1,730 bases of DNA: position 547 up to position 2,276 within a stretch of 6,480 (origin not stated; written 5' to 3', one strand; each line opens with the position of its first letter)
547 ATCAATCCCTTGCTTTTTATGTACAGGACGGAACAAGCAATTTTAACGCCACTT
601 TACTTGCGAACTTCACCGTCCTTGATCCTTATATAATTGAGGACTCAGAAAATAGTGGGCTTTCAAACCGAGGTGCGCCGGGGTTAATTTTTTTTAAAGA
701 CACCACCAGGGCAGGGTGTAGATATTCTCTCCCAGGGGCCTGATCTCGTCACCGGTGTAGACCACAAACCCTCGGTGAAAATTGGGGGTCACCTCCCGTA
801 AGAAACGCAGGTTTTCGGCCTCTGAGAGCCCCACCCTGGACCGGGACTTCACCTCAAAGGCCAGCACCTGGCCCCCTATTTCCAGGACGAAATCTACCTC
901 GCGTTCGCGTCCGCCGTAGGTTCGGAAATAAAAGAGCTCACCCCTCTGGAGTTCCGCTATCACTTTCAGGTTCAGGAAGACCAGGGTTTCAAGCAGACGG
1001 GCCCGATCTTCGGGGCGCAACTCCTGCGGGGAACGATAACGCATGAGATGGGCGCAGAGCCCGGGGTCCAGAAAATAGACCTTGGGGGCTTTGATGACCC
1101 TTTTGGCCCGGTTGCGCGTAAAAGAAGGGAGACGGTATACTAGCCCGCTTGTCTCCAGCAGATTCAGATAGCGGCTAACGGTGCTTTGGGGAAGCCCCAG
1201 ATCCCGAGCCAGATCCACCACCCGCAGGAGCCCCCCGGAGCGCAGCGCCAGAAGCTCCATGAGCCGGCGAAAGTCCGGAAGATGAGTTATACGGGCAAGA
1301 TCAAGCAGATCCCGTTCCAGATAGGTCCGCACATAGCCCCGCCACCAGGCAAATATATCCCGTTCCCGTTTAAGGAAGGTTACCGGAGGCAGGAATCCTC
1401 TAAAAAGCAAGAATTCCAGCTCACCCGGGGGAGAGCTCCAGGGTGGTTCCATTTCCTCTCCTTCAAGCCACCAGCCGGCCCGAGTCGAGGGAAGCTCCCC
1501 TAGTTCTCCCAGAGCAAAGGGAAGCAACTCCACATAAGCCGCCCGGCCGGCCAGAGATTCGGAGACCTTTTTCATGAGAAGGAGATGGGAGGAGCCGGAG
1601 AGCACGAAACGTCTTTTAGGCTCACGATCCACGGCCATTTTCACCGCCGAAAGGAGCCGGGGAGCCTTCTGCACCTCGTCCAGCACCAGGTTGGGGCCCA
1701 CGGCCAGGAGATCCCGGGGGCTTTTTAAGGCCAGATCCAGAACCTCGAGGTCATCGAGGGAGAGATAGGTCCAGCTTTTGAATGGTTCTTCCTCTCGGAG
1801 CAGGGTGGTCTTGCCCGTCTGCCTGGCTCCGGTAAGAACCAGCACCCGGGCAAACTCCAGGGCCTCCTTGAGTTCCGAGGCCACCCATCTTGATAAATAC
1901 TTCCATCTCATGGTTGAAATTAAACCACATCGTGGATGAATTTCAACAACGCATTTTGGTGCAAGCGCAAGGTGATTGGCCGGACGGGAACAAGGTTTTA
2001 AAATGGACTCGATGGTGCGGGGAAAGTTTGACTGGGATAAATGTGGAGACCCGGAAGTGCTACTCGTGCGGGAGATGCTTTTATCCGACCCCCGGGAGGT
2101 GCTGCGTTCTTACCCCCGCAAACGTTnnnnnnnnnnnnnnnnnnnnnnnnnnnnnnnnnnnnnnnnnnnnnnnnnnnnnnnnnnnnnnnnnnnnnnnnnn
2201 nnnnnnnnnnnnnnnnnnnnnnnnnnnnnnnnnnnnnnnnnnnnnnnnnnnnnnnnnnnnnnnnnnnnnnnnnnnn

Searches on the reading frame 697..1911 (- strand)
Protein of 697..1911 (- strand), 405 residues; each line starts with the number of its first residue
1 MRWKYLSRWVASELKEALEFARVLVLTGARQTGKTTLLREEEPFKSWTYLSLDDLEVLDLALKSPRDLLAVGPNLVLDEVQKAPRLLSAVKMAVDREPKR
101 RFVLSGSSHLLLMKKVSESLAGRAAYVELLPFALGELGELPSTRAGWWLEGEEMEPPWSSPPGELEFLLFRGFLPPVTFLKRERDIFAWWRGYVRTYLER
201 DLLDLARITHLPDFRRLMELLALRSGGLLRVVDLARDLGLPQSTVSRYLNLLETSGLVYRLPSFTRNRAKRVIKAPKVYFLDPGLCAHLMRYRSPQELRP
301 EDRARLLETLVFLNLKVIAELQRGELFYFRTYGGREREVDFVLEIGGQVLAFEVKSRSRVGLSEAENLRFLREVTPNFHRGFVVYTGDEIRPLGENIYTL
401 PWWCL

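Call 3: search_protein_families(library=pfam, proteins=[window:697-1911:-], max_evalue=1)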
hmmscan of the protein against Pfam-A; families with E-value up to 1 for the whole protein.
window:697-1911:- (405 aa): 23 families
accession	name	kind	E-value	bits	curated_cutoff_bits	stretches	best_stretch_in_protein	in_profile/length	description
PF13635.12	DUF4143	-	3.9e-38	131.1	28.1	1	199-356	1-159/160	Domain of unknown function (DUF4143)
PF13173.12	AAA_14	-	4.7e-26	91.7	27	1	22-137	3-128/129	AAA domain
PF09339.16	HTH_IclR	-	2.8e-08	33.8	22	1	216-261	7-51/52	IclR helix-turn-helix domain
PF01022.26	HTH_5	-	6.3e-08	32.8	22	1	219-259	7-46/47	Bacterial regulatory protein, arsR family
PF12802.13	MarR_2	-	1.2e-06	29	27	1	221-263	14-55/61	MarR family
PF01978.25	TrmB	-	0.00021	21.5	25.6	1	225-263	19-57/68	Sugar-specific transcriptional regulator TrmB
PF01047.28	MarR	-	0.00027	21.2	24.6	1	226-263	15-52/59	MarR family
PF13412.12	HTH_24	-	0.0003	20.7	21.9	1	229-258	18-47/48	Winged helix-turn-helix DNA-binding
PF13338.12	AbiEi_4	-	0.001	19.6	25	1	218-261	3-41/49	Transcriptional regulator, AbiEi antitoxin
PF13551.12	HTH_29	-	0.0011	19.5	28.1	1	219-258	4-44/64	Winged helix-turn helix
PF12840.13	HTH_20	-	0.0023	18.3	27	1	212-258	4-48/51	Helix-turn-helix domain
PF01637.24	ATPase_2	-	0.044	14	33.2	0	15-40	12-39/225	ATPase domain predominantly from Archaea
PF17782.7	DprA_WH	-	0.047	14.2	22.9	1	233-262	30-59/61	DprA winged helix domain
PF13545.12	HTH_Crp_2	-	0.052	14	27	1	229-259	23-53/70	Crp-like helix-turn-helix domain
PF25213.1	HVO_A0261_N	-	0.057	13.7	35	1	220-260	17-56/86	HVO_A0261 N-terminal domain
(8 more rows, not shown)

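Call 4: search_protein_families(library=ncbifam, proteins=[window:697-1911:-], max_evalue=1)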
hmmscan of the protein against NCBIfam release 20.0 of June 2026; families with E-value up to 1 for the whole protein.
window:697-1911:- (405 aa): 12 families
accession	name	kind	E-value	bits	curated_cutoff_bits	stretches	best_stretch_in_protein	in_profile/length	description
NF033788.1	HTH_metalloreg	subfamily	3.8e-07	29.8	55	1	212-259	9-56/77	metalloregulator ArsR/SmtB family transcription factor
TIGR01884.1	cas_HTH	subfamily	7.1e-05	22.3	60.2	1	215-261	142-189/202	CRISPR-associated CARF protein Csa3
NF008273.0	PRK11050.1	equivalog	0.00069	19.3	153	1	223-262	49-88/156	manganese-binding transcriptional regulator MntR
NF007339.0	PRK09834.1-1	equivalog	0.00096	18.5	299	1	218-272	27-82/271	DNA-binding transcriptional regulator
NF007528.0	PRK10141.1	subfamily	0.0075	16.1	97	1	208-258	10-60/117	metalloregulator ArsR/SmtB family transcription factor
NF007342.0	PRK09834.1-4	equivalog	0.012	14.7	251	1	215-261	16-62/263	DNA-binding transcriptional regulator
NF041413.1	ArsR_Rv2640c_fam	equivalog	0.017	15.5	155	1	216-259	46-89/118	Rv2640c family ArsR-like transcriptional regulator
NF002926.0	PRK03573.1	equivalog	0.018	15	120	1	232-273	50-91/144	transcriptional regulator SlyA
NF053606.1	Sta1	subfamily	0.065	13.4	80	1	222-260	28-66/100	Sta1 family transcriptional regulator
NF007548.0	PRK10163.1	equivalog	0.13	11.4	406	1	224-260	36-72/271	HTH-type transcriptional repressor AllR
NF008601.2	PRK11569.1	equivalog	0.19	10.8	380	1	216-260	34-77/276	glyoxylate bypass operon transcriptional repressor IclR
NF040939.2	trans_reg_lrs14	equivalog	0.23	11.5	90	1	228-261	36-69/103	Lrs14 family HTH-type transcriptional regulator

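Call 21: search_protein_families(library=padloc, proteins=[window:697-1911:-], max_evalue=1)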
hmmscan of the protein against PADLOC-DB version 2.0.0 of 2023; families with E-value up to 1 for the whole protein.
window:697-1911:- (405 aa): 20 families
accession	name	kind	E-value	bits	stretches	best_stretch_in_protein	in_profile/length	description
PDLC04790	PDC-S01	-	3.2e-105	350.3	1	4-405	10-417/422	-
PDLC04789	PDC-S01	-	7.6e-56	187.7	1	7-359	3-343/375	-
PDLC04787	PDC-S01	-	2.7e-33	113.5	1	4-386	9-386/412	-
PDLC04791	PDC-S01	-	1.5e-32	110.7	2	167-361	161-356/395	-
PDLC04786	PDC-S01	-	2.6e-18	64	2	244-361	270-391/439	-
PDLC04788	PDC-S01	-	3.6e-15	53.8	2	243-358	261-384/448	-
PDLC04792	PDC-S01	-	3.2e-14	50.4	2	7-117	3-131/452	-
PDLC01438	Csa3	-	9e-06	23.9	1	210-309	144-212/305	"CAS-I,CAS-II,CAS-III,CAS-IV,CAS-V,CAS-VI; associated_signaling"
PDLC01044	Csa3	-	2.5e-05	22.2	1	223-258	145-179/194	Type I-A associated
PDLC01858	CARF3--CARF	-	5.1e-05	21.3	1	199-261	131-190/204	-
PDLC01434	CasR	-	8.3e-05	20.5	1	193-260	108-173/191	"CAS-I,CAS-II,CAS-III,CAS-IV,CAS-V,CAS-VI; associated_signaling"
PDLC01857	CARF3--CARF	-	0.00012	19.8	1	203-262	115-177/201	-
PDLC01268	CasR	-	0.00014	19.9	1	201-264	111-169/179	"CAS-I,CAS-II,CAS-III,CAS-IV,CAS-V,CAS-VI; associated_signaling"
PDLC01720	Csa3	-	0.00016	20.2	1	217-308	30-100/118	Csa3_1_CAS-I-II-III-IV-V-VI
PDLC01848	CARF3--CARF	-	0.0012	16.6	1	220-262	142-183/197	-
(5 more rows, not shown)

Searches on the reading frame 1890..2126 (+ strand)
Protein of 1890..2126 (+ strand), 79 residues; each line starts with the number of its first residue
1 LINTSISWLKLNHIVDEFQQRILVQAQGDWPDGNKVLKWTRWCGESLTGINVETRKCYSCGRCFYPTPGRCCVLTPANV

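Call 3: search_protein_families(library=pfam, proteins=[window:1890-2126:+], max_evalue=1)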
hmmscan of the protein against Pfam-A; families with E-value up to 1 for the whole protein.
window:1890-2126:+ (79 aa): 2 families
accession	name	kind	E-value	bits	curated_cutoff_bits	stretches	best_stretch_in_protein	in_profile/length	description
PF25160.1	LdpA_Fe-S-bd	-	0.092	13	27.6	1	48-67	19-38/49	LdpA Fe-S cluster-binding domain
PF16622.11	zf-C2H2_11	-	0.095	12.8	27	1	53-64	3-14/29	zinc-finger C2H2-type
